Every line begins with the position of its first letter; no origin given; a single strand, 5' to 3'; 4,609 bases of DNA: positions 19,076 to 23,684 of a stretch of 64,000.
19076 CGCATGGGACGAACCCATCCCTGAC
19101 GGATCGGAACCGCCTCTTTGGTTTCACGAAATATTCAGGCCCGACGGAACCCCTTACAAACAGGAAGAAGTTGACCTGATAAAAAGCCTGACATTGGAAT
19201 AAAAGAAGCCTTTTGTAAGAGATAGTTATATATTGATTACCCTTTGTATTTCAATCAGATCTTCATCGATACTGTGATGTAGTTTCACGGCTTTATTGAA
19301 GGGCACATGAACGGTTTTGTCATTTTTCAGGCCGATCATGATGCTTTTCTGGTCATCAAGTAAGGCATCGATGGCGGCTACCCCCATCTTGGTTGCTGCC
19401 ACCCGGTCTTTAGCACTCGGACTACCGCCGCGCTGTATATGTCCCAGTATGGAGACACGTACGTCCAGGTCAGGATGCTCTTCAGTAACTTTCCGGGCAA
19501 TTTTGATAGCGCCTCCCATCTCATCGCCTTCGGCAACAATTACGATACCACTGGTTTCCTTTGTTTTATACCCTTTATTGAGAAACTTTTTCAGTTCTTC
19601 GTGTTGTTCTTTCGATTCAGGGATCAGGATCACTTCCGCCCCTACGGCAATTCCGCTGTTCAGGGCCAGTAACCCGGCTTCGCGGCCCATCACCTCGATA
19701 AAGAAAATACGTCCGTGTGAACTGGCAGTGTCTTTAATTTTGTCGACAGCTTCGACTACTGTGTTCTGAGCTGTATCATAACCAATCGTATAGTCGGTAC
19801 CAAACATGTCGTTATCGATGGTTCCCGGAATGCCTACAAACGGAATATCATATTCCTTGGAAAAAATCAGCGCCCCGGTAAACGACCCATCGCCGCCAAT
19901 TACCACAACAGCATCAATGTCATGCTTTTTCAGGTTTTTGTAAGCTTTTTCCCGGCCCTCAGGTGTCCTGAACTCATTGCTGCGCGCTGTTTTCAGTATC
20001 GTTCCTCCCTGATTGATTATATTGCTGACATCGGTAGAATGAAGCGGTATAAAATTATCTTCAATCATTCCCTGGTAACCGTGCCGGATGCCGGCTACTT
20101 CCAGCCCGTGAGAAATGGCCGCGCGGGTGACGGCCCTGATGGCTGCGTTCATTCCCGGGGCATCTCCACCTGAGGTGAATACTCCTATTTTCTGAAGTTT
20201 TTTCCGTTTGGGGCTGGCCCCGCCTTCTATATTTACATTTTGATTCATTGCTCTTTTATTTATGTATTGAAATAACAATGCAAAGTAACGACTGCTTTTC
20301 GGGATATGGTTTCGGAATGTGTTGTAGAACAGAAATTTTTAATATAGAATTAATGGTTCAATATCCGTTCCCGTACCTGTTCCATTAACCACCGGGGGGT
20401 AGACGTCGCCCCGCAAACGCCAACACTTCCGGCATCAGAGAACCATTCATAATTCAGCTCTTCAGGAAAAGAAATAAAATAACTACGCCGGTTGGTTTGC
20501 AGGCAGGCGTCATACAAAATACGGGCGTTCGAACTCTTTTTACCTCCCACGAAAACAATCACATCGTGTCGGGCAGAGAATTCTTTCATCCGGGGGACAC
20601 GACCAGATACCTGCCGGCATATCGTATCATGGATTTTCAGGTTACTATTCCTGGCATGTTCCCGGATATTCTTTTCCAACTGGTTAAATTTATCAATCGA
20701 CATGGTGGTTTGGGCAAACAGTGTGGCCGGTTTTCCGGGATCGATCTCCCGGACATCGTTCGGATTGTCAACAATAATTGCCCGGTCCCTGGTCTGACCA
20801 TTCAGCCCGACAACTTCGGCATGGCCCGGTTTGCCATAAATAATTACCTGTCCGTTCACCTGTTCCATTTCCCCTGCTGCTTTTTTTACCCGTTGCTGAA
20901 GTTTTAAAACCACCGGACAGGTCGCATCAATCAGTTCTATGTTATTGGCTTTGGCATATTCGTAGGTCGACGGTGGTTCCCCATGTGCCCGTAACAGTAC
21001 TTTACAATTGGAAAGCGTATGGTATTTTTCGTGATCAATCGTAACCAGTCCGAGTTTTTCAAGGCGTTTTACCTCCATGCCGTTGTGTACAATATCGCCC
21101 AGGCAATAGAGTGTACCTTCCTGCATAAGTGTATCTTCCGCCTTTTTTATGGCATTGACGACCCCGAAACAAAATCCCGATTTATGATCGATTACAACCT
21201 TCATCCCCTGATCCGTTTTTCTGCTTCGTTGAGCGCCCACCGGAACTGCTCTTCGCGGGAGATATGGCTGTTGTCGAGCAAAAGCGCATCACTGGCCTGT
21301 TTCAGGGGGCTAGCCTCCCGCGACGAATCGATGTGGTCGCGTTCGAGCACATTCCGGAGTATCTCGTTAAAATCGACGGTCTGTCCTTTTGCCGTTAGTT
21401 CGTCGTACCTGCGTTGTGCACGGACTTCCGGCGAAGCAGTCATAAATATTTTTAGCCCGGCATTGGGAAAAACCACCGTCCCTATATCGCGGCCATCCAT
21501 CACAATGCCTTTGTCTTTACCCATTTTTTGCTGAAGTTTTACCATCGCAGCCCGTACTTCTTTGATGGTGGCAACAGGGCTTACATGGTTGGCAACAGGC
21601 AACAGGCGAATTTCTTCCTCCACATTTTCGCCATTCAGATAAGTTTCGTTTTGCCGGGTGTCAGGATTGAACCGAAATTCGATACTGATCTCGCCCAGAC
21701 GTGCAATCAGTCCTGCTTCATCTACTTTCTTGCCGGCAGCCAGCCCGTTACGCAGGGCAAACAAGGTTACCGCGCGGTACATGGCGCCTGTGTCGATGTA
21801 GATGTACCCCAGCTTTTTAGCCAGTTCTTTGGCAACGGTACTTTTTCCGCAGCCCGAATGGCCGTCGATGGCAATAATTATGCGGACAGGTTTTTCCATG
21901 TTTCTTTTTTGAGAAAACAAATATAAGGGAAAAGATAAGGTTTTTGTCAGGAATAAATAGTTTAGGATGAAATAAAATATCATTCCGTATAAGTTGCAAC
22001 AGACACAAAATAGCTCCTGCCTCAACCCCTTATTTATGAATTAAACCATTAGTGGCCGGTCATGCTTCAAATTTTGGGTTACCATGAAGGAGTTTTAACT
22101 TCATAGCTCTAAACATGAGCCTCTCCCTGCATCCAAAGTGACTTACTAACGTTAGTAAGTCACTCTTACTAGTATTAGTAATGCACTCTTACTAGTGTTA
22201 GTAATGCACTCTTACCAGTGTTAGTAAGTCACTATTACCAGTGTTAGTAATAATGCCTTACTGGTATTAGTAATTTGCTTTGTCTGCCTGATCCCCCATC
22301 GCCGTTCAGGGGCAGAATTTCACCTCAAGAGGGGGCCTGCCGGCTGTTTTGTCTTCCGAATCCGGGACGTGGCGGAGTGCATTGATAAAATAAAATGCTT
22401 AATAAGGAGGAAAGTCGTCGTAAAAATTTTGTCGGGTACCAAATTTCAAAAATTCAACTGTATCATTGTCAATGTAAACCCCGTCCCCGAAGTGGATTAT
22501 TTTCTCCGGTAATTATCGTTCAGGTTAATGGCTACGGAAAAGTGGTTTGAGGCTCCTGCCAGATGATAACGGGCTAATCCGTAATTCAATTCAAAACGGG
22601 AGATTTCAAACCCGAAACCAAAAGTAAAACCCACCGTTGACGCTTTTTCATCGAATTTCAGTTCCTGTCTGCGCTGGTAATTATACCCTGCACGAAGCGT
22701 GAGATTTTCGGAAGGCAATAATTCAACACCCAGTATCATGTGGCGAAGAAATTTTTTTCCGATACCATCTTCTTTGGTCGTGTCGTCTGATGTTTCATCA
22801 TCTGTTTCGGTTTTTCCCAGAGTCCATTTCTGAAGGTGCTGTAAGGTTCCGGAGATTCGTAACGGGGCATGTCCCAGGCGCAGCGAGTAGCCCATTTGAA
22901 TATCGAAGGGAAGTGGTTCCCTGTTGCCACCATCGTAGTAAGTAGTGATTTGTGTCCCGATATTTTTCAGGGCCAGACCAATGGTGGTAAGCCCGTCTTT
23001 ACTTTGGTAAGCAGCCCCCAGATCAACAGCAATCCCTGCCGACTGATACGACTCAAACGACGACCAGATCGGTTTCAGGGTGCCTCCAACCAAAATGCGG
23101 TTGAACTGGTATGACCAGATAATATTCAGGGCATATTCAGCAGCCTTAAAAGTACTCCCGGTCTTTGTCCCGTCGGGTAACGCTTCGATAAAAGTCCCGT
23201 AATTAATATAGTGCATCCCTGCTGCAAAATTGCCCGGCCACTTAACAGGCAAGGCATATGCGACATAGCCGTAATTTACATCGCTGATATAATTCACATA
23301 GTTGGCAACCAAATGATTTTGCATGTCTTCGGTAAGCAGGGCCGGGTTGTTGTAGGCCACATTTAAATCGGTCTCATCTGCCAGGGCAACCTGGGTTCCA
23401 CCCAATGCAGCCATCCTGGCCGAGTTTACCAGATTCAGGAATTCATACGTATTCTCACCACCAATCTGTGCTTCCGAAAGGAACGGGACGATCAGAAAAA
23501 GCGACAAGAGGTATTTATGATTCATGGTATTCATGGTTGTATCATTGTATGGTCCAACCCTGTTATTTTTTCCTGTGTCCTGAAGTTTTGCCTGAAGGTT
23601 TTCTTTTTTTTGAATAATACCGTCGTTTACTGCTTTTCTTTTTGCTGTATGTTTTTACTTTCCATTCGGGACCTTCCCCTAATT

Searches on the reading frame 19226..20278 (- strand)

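Call 71: search_protein_families(library=pfam, proteins=[window:19226-20278:-], max_evalue=0.001)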
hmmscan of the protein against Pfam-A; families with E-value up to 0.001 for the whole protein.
window:19226-20278:- (350 aa): 2 families
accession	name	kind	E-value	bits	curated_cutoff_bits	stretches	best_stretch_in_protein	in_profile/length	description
PF00365.25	PFK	-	2.2e-111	372.1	30.9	1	30-306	1-277/277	Phosphofructokinase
PF01513.26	NAD_kinase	-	5.1e-06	27.3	25.5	1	110-151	62-103/130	ATP-NAD kinase N-terminal domain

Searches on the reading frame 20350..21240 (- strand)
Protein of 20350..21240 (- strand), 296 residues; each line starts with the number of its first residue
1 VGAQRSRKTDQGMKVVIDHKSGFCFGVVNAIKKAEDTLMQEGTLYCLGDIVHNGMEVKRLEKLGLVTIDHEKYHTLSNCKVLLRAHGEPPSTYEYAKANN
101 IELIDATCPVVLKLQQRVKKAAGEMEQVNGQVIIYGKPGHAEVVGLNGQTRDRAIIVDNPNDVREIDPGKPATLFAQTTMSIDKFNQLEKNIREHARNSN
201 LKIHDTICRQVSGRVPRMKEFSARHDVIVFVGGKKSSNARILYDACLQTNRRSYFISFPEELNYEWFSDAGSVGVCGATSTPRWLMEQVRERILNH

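Call 71: search_protein_families(library=pfam, proteins=[window:20350-21240:-], max_evalue=0.001)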
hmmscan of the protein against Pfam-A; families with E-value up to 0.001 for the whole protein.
window:20350-21240:- (296 aa): 1 family
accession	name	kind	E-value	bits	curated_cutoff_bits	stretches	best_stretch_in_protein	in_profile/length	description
PF02401.23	LYTB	-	1.4e-81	274.2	24.5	1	15-293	1-266/267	LytB protein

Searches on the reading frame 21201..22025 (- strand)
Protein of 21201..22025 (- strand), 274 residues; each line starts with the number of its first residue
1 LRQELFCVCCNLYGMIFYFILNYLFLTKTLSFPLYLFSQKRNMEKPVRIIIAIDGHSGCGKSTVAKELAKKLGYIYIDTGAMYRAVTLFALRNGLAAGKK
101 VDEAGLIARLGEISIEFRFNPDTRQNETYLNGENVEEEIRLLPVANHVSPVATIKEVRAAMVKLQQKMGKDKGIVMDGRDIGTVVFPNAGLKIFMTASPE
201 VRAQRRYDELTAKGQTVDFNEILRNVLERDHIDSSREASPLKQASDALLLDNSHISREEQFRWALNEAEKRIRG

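Call 71: search_protein_families(library=pfam, proteins=[window:21201-22025:-], max_evalue=0.001)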
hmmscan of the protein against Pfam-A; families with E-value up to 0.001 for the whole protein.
window:21201-22025:- (274 aa): 8 families
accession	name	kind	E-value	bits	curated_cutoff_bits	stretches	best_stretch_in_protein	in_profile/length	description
PF02224.24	Cytidylate_kin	-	9.8e-71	238.2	26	1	51-261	1-202/211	Cytidylate kinase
PF13189.12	Cytidylate_kin2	-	3.7e-11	43.9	28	1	50-205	1-127/176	Cytidylate kinase-like family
PF13238.12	AAA_18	-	4.4e-08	34.1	29.4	1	51-206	1-108/128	AAA domain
PF13207.12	AAA_17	-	1.1e-05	26.1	27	1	55-86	2-33/136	AAA domain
PF03215.21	Rad17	-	1.8e-05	25.2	23.8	1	45-78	42-75/186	Rad17 P-loop domain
PF00406.28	ADK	-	0.00011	22.8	26.8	1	55-108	3-56/151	Adenylate kinase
PF01202.28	SKI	-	0.00012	22.7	22.1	1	58-80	2-24/159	Shikimate kinase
PF13671.12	AAA_33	-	0.00014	22.6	27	1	52-86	3-37/143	AAA domain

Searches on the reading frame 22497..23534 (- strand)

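Call 71: search_protein_families(library=pfam, proteins=[window:22497-23534:-], max_evalue=0.001)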
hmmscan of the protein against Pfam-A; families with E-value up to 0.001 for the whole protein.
window:22497-23534:- (345 aa): 1 family
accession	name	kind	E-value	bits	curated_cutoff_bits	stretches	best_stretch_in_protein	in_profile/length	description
PF13505.12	OMP_b-brl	-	7.4e-05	23.4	28.7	1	134-305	44-173/175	Outer membrane protein beta-barrel domain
